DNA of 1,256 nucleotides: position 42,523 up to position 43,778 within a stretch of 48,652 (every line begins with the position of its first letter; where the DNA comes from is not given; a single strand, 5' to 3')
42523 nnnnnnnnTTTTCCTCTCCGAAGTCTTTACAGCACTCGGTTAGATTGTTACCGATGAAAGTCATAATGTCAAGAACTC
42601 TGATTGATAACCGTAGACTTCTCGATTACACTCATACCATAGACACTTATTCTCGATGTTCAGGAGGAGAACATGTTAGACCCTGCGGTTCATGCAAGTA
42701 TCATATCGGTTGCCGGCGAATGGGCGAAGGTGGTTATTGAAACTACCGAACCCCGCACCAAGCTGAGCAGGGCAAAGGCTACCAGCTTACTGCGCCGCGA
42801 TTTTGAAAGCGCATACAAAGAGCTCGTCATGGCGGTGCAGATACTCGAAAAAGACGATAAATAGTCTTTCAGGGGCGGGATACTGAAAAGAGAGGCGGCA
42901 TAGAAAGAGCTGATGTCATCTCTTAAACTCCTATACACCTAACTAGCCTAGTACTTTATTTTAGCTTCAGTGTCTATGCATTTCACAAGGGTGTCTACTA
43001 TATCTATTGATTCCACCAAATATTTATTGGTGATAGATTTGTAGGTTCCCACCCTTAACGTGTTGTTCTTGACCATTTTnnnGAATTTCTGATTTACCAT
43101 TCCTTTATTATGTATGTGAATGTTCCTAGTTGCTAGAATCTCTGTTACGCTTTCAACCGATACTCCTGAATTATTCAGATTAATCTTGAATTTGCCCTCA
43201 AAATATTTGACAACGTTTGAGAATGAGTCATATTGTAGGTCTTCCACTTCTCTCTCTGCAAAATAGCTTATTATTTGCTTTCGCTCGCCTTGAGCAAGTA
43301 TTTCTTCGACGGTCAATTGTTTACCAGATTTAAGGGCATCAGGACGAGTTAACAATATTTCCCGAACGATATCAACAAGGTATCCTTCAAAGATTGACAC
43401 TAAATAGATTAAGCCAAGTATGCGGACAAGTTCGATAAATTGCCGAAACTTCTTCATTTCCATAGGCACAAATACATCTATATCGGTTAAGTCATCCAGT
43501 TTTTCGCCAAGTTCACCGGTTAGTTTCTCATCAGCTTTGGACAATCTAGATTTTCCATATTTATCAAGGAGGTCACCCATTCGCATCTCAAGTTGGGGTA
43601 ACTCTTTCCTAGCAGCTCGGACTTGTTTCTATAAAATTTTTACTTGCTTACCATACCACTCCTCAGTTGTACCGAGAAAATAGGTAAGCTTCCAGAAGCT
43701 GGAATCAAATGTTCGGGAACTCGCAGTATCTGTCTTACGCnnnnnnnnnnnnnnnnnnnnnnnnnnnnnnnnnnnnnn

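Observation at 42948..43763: AT-rich HEPN (Rx4H) toxin/Abi-like gene grafted onto the 3' end of mfd, carrying two in-frame TAG codons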

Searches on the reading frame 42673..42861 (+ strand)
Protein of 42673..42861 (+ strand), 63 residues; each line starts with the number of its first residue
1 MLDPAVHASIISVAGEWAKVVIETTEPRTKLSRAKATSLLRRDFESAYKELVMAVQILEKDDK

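Call 6: search_protein_families(library=pfam, proteins=[window:42673-42861:+], max_evalue=10)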
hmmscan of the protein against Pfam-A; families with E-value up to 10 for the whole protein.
window:42673-42861:+ (63 aa): 0 families

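Call 7: search_protein_families(library=padloc, proteins=[window:42673-42861:+], max_evalue=10)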
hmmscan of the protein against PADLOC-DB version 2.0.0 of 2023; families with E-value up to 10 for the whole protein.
window:42673-42861:+ (63 aa): 0 families

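Call 8: search_protein_families(library=ncbifam, proteins=[window:42673-42861:+], max_evalue=10)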
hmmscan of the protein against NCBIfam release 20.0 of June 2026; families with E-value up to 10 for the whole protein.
window:42673-42861:+ (63 aa): 1 family
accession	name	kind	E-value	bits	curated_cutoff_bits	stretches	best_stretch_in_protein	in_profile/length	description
NF053652.1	BtArabpyrBAD1528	equivalog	0.013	13.6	1100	1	5-53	268-316/730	beta-L-arabinopyranosidase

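Call 69: find_homologous_proteins(query=window:42673-42861:+, max_evalue=0.01)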
Query window:42673-42861:+ (63 aa): 21 proteins with E <= 0.01 among 21 candidates.
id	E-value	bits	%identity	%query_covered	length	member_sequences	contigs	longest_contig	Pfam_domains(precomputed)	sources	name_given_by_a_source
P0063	2.0e-29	117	95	100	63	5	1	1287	-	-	-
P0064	2.0e-25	104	83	100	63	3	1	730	-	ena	-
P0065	1.2e-24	102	82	98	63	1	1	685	-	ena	-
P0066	2.1e-24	101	79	100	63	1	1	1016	-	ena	-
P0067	2.8e-24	101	79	100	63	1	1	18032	-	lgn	-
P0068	3.8e-24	100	76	100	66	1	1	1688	-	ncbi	-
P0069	1.2e-23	99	81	100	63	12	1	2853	-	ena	-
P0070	2.4e-23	98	78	100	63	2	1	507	-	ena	-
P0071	4.1e-23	97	78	100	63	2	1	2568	-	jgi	-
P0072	6.6e-21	90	73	100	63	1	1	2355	-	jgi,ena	-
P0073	1.9e-20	89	75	97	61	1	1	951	-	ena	-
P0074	4.5e-20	88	71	98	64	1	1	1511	-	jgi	-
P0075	5.8e-20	87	70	100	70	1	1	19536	-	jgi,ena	-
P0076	7.9e-18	81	67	100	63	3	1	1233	-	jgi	-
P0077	2.4e-17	79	63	100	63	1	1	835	-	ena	-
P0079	1.6e-16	76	68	94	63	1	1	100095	-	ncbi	ncbi:hypothetical protein ACFLV3_03530 [Chloroflexota bacterium]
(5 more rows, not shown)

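Call 70: find_encoding_contigs(protein=P0079, flank=6000, max_places=1)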
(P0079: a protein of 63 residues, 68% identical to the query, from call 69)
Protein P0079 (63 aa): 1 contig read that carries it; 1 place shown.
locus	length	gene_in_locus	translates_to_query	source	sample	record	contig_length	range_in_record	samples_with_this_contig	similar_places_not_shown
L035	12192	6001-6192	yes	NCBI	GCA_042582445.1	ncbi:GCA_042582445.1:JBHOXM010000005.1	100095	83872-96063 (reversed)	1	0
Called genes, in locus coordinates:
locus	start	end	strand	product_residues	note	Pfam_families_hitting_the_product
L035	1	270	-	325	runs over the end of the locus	PF08240:ADH_N, PF00107:ADH_zinc_N, PF13602:ADH_zinc_N_2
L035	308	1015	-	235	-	PF14329:DUF4386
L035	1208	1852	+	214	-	-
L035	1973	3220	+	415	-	PF07690:MFS_1, PF00083:Sugar_tr (weak), PF07690:MFS_1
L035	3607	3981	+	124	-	-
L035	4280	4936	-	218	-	-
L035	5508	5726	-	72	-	PF07311:Dodecin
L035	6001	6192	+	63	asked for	-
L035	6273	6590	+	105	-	-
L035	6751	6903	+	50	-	-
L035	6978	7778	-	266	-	PF01261:AP_endonuc_2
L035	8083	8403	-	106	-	PF07110:EthD (weak)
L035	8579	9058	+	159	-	-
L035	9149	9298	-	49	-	-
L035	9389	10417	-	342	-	PF14321:DUF4382, PF03724:META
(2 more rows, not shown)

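Call 71: find_encoding_contigs(protein=P0067, flank=6000, max_places=1)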
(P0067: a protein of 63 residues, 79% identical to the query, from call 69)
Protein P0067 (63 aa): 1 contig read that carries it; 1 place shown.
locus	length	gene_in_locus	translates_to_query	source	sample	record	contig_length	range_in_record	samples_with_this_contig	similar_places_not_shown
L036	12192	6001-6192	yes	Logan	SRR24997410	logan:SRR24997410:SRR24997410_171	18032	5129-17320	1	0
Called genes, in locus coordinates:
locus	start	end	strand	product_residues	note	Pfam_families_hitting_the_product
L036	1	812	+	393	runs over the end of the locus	PF00037:Fer4, PF12797:Fer4_2 (weak), PF12837:Fer4_6, PF12838:Fer4_7 (weak), PF13187:Fer4_9 (weak), PF13237:Fer4_10, PF01012:ETF, PF00766:ETF_alpha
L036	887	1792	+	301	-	PF00698:Acyl_transf_1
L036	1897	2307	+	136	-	PF01029:NusB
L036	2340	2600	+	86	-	PF00550:PP-binding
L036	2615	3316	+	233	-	PF00702:Hydrolase, PF13419:HAD_2, PF13242:Hydrolase_like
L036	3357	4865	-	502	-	PF02310:B12-binding, PF04055:Radical_SAM, PF13282:DUF4070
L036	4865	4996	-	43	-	-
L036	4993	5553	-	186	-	PF00924:MS_channel_2nd, PF21082:MS_channel_3rd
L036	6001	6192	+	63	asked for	-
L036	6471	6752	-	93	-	-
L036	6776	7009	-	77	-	PF07927:HicA_toxin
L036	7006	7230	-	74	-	PF15919:HicB_lk_antitox (weak)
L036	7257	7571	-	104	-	PF10531:SLBB (weak)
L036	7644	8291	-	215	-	-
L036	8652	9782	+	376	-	PF14257:DUF4349, PF00801:PKD, PF18911:PKD_4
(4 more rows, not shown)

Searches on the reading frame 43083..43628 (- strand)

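Call 6: search_protein_families(library=pfam, proteins=[window:43083-43628:-], max_evalue=10)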
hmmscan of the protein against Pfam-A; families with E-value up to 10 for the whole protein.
window:43083-43628:- (182 aa): 1 family
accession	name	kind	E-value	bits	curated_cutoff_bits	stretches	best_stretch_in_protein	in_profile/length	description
PF18735.6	HEPN_RiboL-PSP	-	2.6e-05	24.7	28.4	1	71-166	33-130/191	RiboL-PSP-HEPN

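Call 7: search_protein_families(library=padloc, proteins=[window:43083-43628:-], max_evalue=10)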
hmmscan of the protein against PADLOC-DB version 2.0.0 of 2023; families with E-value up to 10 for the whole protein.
window:43083-43628:- (182 aa): 0 families

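Call 8: search_protein_families(library=ncbifam, proteins=[window:43083-43628:-], max_evalue=10)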
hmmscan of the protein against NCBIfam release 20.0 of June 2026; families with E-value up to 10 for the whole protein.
window:43083-43628:- (182 aa): 1 family
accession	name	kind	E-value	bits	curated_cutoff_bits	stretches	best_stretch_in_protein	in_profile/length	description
NF037962.1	arsenic_eff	subfamily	0.12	11.7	100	1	60-122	89-145/287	arsenic efflux protein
